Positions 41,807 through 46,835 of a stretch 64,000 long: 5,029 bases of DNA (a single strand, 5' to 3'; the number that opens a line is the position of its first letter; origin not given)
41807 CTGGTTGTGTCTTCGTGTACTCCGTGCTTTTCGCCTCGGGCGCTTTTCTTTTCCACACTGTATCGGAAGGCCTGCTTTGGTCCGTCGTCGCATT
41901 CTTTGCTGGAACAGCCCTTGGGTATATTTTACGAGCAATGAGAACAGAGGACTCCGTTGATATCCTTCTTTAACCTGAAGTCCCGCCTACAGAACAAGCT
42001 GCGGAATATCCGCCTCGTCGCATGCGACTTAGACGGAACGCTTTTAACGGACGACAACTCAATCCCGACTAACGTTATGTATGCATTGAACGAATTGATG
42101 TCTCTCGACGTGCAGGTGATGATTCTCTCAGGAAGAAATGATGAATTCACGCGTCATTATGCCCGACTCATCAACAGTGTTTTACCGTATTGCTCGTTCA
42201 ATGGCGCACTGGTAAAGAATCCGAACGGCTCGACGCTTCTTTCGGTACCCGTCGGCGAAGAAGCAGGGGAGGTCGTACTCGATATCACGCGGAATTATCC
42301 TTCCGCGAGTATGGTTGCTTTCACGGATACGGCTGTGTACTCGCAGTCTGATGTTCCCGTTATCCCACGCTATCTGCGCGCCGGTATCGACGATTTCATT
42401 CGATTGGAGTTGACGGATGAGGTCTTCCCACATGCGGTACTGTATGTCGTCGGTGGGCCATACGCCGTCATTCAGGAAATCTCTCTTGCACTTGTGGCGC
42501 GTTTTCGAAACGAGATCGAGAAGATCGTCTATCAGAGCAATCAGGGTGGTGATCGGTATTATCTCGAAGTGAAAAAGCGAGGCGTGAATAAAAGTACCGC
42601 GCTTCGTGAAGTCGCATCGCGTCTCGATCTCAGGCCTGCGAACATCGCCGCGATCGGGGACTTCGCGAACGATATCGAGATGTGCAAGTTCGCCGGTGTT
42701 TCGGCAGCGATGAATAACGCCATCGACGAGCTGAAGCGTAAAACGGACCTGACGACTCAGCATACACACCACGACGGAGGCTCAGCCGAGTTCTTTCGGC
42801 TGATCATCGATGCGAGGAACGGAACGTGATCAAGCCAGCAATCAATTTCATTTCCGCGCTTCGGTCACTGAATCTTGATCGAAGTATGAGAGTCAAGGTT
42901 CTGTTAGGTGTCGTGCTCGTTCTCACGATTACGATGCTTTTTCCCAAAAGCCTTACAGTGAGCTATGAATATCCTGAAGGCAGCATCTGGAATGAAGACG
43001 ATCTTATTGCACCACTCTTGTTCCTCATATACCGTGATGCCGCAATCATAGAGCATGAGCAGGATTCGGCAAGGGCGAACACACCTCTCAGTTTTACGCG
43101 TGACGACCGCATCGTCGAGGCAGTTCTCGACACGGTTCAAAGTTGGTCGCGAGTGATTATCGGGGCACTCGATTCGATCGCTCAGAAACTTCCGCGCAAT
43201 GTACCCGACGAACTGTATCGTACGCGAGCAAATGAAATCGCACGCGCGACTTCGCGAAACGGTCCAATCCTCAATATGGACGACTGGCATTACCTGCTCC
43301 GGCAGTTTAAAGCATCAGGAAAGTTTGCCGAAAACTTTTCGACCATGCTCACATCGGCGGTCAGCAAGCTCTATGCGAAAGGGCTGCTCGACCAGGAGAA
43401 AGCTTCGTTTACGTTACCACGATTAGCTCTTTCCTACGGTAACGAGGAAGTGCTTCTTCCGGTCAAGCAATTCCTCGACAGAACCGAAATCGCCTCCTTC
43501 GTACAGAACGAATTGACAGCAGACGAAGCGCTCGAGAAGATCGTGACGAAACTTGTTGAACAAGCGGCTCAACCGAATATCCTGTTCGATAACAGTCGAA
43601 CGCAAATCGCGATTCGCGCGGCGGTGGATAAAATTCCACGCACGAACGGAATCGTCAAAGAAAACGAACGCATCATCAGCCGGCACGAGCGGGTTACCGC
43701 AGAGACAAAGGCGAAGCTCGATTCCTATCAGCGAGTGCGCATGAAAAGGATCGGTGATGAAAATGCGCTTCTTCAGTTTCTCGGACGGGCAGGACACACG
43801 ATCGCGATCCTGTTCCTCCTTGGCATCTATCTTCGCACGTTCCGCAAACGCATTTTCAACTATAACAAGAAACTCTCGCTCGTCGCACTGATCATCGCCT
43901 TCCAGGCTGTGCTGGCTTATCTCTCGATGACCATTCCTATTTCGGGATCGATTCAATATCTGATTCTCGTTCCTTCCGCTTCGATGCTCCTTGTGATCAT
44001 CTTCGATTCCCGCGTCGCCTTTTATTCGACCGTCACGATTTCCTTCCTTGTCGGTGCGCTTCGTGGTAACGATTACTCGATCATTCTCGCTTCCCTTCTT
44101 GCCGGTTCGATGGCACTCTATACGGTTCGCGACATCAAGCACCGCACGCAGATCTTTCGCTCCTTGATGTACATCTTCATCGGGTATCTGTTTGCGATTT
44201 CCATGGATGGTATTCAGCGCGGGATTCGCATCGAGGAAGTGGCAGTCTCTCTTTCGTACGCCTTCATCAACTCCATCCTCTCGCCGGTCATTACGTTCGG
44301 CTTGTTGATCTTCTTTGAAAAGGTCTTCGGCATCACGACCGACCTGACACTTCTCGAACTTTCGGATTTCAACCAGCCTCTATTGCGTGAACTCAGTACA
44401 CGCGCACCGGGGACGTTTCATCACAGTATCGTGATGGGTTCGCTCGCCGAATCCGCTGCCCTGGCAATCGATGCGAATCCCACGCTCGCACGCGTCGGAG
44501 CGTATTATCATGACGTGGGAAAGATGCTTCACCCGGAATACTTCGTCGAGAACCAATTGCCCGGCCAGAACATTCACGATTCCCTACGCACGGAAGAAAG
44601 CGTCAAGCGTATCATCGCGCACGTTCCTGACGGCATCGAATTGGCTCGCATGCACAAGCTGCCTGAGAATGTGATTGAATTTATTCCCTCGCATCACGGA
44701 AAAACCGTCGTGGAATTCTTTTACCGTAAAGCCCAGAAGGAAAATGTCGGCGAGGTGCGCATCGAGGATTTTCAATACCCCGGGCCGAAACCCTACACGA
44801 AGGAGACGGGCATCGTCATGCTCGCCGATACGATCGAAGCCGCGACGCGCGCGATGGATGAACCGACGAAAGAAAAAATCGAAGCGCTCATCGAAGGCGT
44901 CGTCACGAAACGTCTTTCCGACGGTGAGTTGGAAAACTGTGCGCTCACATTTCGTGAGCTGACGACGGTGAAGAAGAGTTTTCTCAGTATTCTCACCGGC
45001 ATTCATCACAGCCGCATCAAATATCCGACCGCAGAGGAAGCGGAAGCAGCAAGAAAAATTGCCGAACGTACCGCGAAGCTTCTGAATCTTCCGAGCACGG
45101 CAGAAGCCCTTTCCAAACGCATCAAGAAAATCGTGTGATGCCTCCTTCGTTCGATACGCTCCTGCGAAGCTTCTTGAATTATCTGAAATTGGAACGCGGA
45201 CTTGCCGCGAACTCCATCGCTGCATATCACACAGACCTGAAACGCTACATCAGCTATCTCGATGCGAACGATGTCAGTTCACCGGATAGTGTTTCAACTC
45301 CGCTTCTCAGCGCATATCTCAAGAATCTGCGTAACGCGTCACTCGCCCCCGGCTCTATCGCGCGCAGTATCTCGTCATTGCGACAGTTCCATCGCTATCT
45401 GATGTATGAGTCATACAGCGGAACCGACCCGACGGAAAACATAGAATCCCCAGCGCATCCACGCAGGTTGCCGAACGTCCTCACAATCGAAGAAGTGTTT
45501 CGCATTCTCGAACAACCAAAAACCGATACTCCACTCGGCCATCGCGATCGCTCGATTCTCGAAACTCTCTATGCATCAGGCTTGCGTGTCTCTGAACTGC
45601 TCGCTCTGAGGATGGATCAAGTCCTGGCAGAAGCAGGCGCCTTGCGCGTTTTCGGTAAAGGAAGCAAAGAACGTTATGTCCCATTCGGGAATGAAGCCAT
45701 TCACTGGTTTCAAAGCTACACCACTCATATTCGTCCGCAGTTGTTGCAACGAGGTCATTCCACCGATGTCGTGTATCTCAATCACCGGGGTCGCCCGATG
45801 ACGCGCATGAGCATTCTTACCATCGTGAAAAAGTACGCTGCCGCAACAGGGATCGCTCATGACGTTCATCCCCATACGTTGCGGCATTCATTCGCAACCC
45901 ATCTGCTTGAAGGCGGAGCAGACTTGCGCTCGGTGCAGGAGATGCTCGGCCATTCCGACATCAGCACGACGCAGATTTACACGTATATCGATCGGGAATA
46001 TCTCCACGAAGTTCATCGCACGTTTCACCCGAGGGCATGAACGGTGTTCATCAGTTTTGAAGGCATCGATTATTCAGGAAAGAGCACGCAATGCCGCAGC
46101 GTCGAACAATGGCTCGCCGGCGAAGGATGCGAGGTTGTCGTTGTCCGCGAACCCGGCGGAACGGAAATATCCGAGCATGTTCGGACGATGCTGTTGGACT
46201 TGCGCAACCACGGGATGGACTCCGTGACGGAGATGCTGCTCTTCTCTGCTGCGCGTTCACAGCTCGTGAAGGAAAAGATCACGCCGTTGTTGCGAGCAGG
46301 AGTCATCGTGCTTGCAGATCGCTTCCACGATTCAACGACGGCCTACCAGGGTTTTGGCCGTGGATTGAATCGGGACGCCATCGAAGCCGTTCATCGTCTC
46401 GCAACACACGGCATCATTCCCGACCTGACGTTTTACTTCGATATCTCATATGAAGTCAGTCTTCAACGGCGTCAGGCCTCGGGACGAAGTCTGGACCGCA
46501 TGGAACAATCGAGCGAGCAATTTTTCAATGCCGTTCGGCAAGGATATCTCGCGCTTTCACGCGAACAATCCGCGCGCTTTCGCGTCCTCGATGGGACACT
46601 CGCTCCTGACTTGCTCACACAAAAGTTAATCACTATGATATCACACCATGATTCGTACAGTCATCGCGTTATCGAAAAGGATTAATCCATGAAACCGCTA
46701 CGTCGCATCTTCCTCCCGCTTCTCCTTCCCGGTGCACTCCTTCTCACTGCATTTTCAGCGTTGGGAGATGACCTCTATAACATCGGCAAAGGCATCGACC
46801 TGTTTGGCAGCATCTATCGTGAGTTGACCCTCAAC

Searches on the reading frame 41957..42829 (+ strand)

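Call 20: search_protein_families(library=pfam, proteins=[window:41957-42829:+])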
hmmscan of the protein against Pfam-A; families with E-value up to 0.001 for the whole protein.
window:41957-42829:+ (290 aa): 5 families
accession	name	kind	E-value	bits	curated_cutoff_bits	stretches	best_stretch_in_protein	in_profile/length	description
PF08282.18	Hydrolase_3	-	9.6e-41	140.6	20.9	1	21-274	1-250/255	haloacid dehalogenase-like hydrolase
PF00702.32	Hydrolase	-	2.3e-08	35.1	26.4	1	205-247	149-191/191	haloacid dehalogenase-like hydrolase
PF02358.22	Trehalose_PPase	-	1.3e-06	28.1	27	0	24-96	3-79/235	Trehalose-phosphatase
PF05116.19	S6PP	-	3.3e-06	27.3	20.3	0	202-262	156-217/247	Sucrose-6F-phosphate phosphohydrolase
PF12710.13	HAD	-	0.00012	23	27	0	208-242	151-187/189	haloacid dehalogenase-like hydrolase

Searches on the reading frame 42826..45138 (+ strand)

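Call 20: search_protein_families(library=pfam, proteins=[window:42826-45138:+])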
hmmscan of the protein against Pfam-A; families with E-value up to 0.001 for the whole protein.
window:42826-45138:+ (770 aa): 3 families
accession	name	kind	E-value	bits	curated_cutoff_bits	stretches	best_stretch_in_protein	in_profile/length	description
PF07698.17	7TM-7TMR_HD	-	7.3e-30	104.8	29.4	1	316-505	2-190/190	7TM receptor with intracellular HD hydrolase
PF07697.16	7TMR-HDED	-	3e-21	76.9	27.6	1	59-304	9-223/224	7TM-HD extracellular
PF01966.28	HD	-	1.2e-15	58.2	22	1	530-672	1-115/116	HD domain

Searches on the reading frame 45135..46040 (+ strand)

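Call 20: search_protein_families(library=pfam, proteins=[window:45135-46040:+])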
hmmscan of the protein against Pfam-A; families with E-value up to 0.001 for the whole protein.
window:45135-46040:+ (301 aa): 3 families
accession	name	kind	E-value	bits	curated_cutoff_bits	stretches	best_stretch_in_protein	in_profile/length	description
PF00589.27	Phage_integrase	-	2.3e-46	158.1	27.1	1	115-285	2-168/172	Phage integrase family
PF02899.23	Phage_int_SAM_1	-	1.7e-18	67.1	22.3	1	11-92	2-82/83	Phage integrase, N-terminal SAM-like domain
PF13495.12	Phage_int_SAM_4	-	1.9e-05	25.4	27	1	9-94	1-83/85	Phage integrase, N-terminal SAM-like domain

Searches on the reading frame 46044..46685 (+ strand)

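Call 20: search_protein_families(library=pfam, proteins=[window:46044-46685:+])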
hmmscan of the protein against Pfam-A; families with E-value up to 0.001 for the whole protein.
window:46044-46685:+ (213 aa): 1 family
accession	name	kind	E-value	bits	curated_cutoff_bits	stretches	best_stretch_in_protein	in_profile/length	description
PF02223.23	Thymidylate_kin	-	3.9e-42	144.5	27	1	5-190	1-180/185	Thymidylate kinase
